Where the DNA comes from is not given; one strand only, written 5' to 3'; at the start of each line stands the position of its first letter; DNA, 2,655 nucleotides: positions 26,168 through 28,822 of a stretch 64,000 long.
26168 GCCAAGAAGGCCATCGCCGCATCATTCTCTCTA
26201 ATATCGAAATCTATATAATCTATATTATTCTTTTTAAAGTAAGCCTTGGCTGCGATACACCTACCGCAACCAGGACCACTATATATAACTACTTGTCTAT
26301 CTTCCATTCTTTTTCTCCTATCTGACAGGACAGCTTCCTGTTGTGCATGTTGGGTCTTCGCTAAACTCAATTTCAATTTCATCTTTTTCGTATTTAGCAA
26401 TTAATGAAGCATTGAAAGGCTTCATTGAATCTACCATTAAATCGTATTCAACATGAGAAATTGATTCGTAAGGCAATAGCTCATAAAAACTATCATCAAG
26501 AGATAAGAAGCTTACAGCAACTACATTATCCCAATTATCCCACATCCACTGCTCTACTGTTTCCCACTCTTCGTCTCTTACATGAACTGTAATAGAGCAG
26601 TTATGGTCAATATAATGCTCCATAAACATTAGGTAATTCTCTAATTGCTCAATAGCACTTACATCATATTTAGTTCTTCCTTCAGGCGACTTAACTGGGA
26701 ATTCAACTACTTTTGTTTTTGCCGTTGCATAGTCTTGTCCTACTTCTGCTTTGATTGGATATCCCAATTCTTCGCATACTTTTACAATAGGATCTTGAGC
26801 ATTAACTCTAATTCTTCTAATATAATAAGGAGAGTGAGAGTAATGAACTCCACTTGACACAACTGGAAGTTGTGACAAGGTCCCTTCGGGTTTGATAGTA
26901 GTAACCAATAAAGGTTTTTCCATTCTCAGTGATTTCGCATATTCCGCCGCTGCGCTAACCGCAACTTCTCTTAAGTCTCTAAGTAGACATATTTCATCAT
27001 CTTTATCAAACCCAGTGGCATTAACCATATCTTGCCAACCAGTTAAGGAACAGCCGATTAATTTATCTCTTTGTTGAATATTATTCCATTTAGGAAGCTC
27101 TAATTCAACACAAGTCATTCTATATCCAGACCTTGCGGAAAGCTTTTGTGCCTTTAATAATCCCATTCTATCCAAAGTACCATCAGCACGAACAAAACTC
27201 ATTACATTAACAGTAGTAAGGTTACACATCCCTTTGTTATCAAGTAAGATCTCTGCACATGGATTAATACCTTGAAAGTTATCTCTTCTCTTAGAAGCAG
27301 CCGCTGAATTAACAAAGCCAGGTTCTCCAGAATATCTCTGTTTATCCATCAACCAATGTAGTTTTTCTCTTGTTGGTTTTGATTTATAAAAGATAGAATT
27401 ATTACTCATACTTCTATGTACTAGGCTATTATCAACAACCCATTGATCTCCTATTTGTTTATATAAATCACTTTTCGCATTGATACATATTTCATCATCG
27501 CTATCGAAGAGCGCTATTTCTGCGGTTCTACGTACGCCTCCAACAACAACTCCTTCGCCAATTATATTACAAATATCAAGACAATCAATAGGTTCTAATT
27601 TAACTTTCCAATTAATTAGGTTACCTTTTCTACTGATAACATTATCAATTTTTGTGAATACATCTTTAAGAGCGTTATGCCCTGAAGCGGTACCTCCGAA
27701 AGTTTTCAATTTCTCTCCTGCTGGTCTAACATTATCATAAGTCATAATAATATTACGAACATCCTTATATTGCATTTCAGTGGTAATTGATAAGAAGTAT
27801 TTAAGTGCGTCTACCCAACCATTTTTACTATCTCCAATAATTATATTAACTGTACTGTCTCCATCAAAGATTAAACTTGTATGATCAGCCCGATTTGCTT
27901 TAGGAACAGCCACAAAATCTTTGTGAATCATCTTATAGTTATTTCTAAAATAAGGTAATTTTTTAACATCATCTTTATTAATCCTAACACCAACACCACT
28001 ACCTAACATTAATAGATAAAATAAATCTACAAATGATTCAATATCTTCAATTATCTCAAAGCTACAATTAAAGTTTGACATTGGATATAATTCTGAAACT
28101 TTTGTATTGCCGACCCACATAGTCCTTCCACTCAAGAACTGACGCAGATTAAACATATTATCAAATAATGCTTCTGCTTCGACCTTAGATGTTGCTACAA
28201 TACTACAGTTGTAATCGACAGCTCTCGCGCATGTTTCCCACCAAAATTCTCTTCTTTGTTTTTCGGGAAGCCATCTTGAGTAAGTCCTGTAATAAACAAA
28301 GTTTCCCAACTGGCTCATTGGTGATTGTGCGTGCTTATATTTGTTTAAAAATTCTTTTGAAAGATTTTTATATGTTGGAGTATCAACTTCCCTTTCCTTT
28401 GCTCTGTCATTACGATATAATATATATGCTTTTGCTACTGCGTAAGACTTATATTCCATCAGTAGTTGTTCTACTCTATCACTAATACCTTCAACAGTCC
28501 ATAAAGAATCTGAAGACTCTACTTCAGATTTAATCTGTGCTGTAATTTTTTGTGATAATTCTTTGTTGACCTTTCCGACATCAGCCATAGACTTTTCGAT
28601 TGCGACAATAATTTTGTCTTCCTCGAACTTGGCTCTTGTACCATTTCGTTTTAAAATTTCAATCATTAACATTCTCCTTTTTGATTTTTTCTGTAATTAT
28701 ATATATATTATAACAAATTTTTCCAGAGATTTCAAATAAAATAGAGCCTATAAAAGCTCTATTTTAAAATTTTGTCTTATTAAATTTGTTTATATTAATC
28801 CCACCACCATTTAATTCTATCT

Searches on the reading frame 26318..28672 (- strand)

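Call 12: search_protein_families(library=phrogs, proteins=[window:26318-28672:-], max_evalue=0.00001)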
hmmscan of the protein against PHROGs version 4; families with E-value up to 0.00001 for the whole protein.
window:26318-28672:- (784 aa): 3 families
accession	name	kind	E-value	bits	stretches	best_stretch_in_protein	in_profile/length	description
phrog_367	-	DNA, RNA and nucleotide metabolism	1.3e-171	573.2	1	99-784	11-697/701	ribonucleotide reductase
phrog_487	-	moron, auxiliary metabolic gene and host takeover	4.1e-12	46.1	1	2-111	2-115/718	NrdD-like anaerobic ribonucleotide reductase large subunit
phrog_84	-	DNA, RNA and nucleotide metabolism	3e-06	26.6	0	3-110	62-169/975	ribonucleoside-diphosphate reductase large subunit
